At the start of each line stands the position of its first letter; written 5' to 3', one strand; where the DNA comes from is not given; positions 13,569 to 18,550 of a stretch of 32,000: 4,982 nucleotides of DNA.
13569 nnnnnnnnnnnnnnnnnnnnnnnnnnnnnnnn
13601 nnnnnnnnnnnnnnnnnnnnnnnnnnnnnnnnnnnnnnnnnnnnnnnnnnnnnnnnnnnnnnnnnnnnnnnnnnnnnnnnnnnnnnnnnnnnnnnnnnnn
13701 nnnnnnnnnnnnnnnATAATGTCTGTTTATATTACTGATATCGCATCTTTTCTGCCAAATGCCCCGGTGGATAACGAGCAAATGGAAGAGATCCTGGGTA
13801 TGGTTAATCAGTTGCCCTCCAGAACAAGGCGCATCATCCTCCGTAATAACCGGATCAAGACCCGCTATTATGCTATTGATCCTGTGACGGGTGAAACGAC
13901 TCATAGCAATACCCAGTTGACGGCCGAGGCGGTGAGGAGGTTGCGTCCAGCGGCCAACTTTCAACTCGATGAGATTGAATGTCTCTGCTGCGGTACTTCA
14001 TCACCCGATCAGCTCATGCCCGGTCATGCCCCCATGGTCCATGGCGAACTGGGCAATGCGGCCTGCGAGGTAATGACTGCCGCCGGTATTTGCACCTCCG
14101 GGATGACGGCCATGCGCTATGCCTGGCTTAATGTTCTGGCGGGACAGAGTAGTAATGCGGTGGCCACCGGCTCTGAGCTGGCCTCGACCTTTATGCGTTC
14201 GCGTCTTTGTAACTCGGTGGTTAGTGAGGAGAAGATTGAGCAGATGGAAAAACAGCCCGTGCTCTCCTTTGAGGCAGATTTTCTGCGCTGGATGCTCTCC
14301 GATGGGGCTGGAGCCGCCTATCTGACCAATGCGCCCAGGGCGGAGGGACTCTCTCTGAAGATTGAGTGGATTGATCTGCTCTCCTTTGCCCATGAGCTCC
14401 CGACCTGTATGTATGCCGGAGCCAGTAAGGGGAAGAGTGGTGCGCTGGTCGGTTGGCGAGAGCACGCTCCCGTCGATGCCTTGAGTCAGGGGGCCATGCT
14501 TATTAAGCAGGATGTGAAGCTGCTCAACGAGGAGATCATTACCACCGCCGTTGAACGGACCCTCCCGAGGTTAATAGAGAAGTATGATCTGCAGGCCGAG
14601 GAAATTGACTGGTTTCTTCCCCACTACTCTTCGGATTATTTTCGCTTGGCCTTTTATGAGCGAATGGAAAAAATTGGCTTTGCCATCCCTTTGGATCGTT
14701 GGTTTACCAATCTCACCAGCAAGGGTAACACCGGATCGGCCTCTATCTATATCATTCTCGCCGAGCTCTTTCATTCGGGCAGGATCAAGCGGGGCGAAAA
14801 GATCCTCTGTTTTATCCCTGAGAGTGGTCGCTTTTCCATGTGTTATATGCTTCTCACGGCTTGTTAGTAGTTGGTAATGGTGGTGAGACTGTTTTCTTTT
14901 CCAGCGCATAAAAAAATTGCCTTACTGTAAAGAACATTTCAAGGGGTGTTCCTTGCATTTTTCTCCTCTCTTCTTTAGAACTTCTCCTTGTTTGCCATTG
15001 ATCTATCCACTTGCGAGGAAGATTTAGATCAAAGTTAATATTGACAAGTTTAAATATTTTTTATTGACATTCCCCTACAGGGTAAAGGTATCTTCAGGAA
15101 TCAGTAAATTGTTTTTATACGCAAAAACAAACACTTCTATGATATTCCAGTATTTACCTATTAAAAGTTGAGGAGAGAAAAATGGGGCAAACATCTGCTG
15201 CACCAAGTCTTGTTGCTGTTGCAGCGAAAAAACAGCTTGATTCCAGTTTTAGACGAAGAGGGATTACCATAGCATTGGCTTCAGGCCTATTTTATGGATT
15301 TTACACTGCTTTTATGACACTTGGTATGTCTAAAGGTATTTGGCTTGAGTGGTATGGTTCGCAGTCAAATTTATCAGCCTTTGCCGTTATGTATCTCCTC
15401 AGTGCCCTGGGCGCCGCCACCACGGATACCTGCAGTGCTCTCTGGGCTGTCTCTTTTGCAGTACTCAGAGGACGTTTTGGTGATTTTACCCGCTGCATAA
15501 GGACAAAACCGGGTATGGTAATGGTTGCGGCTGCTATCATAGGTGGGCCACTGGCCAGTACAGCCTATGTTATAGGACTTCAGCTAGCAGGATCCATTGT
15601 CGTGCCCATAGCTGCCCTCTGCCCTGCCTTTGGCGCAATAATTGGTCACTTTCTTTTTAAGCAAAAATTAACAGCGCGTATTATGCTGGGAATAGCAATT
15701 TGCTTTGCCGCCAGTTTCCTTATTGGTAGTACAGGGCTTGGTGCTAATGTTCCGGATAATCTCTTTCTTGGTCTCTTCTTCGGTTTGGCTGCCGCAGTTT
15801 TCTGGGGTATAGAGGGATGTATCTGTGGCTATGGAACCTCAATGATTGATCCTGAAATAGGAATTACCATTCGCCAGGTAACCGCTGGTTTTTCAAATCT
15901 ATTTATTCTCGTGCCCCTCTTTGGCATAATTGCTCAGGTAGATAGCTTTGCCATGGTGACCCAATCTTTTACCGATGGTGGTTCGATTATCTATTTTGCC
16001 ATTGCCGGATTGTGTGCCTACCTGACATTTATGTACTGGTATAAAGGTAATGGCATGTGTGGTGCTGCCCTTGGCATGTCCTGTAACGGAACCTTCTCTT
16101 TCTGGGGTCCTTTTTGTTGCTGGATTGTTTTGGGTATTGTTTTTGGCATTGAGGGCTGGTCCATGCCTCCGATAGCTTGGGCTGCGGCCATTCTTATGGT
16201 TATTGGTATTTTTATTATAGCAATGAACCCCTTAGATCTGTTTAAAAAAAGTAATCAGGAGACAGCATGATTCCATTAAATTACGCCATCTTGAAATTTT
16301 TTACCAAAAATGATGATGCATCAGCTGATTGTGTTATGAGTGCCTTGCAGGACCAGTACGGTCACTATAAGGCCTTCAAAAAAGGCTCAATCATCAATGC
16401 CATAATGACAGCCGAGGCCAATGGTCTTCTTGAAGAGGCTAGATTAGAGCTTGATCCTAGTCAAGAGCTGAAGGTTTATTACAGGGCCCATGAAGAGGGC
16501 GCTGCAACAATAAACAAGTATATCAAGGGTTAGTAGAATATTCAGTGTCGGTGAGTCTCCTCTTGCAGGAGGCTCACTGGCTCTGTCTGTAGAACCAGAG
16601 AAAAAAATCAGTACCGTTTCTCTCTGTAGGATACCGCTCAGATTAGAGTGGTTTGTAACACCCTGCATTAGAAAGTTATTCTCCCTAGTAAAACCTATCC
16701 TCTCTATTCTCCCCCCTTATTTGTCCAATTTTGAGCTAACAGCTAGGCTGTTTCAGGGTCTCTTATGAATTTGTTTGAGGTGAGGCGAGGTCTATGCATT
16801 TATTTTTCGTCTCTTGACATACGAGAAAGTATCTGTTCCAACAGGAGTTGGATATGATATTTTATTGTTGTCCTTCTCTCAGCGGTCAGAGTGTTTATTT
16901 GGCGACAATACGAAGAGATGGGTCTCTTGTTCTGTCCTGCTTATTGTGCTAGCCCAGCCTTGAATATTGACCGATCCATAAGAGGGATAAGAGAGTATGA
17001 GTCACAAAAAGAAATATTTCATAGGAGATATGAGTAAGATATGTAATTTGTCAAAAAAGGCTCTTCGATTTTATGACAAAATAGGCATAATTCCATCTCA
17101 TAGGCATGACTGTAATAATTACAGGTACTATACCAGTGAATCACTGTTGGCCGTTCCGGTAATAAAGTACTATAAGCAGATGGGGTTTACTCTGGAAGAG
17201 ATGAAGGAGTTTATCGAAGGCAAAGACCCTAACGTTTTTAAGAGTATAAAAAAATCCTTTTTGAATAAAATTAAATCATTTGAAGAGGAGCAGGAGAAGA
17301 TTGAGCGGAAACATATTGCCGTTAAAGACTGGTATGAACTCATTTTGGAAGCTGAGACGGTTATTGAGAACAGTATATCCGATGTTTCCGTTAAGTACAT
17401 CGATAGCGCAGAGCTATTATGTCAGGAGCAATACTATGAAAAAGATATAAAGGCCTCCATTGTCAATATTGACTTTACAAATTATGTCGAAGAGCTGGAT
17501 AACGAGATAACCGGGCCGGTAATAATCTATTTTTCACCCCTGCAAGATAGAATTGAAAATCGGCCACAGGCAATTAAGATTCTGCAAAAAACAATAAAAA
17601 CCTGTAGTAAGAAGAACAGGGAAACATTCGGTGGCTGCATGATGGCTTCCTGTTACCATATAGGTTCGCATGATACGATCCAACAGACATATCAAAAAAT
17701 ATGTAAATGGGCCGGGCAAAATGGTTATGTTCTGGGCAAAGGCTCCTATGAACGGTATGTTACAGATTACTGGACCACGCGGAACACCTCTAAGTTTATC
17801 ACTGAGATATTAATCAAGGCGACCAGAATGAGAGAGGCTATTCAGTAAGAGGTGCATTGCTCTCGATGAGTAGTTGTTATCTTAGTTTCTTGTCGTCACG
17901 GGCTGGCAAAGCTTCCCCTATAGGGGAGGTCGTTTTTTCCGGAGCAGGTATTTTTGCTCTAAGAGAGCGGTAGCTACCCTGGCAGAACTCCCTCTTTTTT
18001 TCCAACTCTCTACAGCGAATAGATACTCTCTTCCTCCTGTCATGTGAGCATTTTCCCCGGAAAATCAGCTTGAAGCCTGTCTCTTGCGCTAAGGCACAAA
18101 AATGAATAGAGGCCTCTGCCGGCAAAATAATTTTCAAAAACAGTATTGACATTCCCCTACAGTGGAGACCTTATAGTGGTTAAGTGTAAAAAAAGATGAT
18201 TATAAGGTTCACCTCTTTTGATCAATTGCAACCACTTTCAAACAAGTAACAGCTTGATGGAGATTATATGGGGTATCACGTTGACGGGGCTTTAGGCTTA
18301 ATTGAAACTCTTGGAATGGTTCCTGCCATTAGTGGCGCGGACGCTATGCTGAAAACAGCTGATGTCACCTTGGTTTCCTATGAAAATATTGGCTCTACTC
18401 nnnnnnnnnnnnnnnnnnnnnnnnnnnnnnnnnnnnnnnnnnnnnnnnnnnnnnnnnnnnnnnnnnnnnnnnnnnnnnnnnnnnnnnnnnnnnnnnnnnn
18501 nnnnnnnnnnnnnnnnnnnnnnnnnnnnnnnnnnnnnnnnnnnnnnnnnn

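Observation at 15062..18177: Twin MerR-type promoters with an identical 19-mer link a DMT permease operon to the cut microcompartment operon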

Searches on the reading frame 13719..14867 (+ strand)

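Call 4: search_protein_families(library=pfam, proteins=[window:13719-14867:+])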
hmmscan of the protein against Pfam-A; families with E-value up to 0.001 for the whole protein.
window:13719-14867:+ (382 aa): 2 families
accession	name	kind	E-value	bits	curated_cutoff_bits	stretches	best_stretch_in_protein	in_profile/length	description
PF08541.16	ACP_syn_III_C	-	3.2e-11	43.6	26.6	1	287-364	2-74/90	3-Oxoacyl-[acyl-carrier-protein (ACP)] synthase III C terminal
PF00108.29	Thiolase_N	-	8.2e-05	22.5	26.4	1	63-179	22-138/260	Thiolase, N-terminal domain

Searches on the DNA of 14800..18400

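Call 9: search_rna_families(source=window, start=14800, end=18400, threshold=evalue, max_evalue=1)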
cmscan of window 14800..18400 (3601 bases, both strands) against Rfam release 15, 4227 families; matches with E-value up to 1: 0.
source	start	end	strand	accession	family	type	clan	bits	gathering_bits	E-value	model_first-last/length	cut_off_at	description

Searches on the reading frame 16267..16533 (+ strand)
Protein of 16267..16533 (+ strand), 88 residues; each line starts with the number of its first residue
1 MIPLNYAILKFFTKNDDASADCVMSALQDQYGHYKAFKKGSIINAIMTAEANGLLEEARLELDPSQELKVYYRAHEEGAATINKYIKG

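Call 4: search_protein_families(library=pfam, proteins=[window:16267-16533:+])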
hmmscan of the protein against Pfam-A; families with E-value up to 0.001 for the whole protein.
window:16267-16533:+ (88 aa): 0 families

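Call 8: search_protein_families(library=ncbifam, proteins=[window:16267-16533:+])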
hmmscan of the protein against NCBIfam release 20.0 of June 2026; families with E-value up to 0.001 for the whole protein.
window:16267-16533:+ (88 aa): 0 families

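Call 52: search_protein_families(library=pfam, proteins=[window:16267-16533:+], max_evalue=1)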
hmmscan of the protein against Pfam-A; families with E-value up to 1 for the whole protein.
window:16267-16533:+ (88 aa): 2 families
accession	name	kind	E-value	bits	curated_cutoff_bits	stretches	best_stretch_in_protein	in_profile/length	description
PF03551.20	PadR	-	0.023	15.1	27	1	23-82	15-73/75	Transcriptional regulator PadR-like family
PF23631.1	DUF7143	-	0.2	12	27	1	3-39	56-90/160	Domain of unknown function (DUF7143)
